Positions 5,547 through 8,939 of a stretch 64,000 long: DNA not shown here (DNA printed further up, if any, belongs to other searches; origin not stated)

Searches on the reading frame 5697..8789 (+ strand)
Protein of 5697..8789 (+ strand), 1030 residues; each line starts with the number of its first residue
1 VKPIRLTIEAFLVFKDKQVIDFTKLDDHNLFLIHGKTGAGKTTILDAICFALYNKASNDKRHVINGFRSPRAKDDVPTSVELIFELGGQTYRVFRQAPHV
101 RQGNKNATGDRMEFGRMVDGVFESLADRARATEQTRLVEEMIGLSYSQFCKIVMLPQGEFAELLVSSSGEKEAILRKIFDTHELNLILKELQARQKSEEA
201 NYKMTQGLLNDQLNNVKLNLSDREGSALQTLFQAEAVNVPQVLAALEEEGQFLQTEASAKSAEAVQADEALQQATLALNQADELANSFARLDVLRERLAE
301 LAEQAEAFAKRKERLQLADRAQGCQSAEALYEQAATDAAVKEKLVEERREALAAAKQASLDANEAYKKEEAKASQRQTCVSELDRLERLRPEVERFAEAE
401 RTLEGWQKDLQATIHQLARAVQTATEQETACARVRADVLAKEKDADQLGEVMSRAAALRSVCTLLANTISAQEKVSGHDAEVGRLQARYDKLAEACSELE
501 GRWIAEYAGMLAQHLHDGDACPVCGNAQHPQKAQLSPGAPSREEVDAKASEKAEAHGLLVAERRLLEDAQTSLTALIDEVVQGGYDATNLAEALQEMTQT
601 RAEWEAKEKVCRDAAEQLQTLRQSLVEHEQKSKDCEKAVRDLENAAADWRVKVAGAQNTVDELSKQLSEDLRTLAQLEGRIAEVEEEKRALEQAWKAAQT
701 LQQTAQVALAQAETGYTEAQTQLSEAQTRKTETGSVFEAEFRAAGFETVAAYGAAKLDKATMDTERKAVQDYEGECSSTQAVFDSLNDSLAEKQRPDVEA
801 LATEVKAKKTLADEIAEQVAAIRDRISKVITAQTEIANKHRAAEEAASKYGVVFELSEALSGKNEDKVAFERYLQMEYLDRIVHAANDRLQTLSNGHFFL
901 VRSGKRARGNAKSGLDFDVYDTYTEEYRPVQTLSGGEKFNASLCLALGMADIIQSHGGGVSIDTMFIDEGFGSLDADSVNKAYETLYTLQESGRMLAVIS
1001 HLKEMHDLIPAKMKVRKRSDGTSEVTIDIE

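Call 67: search_protein_families(library=ncbifam, proteins=[window:5697-8789:+], max_evalue=0.001)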
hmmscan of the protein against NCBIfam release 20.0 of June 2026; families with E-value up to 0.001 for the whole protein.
window:5697-8789:+ (1030 aa): 16 families
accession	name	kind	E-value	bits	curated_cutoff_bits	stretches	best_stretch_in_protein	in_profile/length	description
NF041751.2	sbcc_Staph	equivalog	8.1e-131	437.9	920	1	1-1016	1-996/1007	exonuclease subunit SbcC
TIGR00618.1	sbcc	subfamily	2.8e-84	283.8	478.5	1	1-1021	1-1039/1043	exonuclease subunit SbcC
NF007600.2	PRK10246.1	equivalog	4.6e-53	180.5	750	2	717-1017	734-1031/1047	exonuclease subunit SbcC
NF041752.4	sbcc_Bac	equivalog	7.2e-45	153.3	1420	2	1-548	1-564/1130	exonuclease subunit SbcC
NF002244.0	PRK01156.1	equivalog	8.3e-18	63.9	847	1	5-526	5-460/895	DNA double-strand break repair ATPase Rad50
NF003034.1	PRK03918.1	equivalog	2.8e-16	58.7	700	1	6-440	6-412/878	DNA double-strand break repair ATPase Rad50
NF041034.1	Rad50_Sulf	equivalog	2.2e-13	49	1000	1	5-161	5-136/872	DNA double-strand break repair ATPase Rad50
TIGR03185.1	DNA_S_dndD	equivalog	4.9e-09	35.2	245.85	1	5-86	5-93/650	DNA sulfur modification protein DndD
TIGR02169.1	SMC_prok_A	equivalog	7.7e-09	33.8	729.4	0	5-56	4-51/1165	chromosome segregation protein SMC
NF041035.1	Rad50_Halo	equivalog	1.4e-08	33.6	1000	1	4-693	4-613/883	DNA double-strand break repair ATPase Rad50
NF002572.0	PRK02224.1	equivalog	6.6e-08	31.3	1087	1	5-699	5-619/888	DNA double-strand break repair ATPase Rad50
NF045487.1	ASRP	equivalog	7.1e-08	31.5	300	1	341-732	130-471/593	archaea-specific SMC-related protein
TIGR02168.1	SMC_prok_B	equivalog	8.5e-08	30.4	567.35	1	543-827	700-984/1181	chromosome segregation protein SMC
NF053563.1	Rkd4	equivalog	2e-07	29.5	860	1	5-56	5-51/747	arcadin-4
TIGR03608.1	L_ocin_972_ABC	subfamily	1.1e-05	25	254.85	0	962-1006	153-197/206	putative bacteriocin export ABC transporter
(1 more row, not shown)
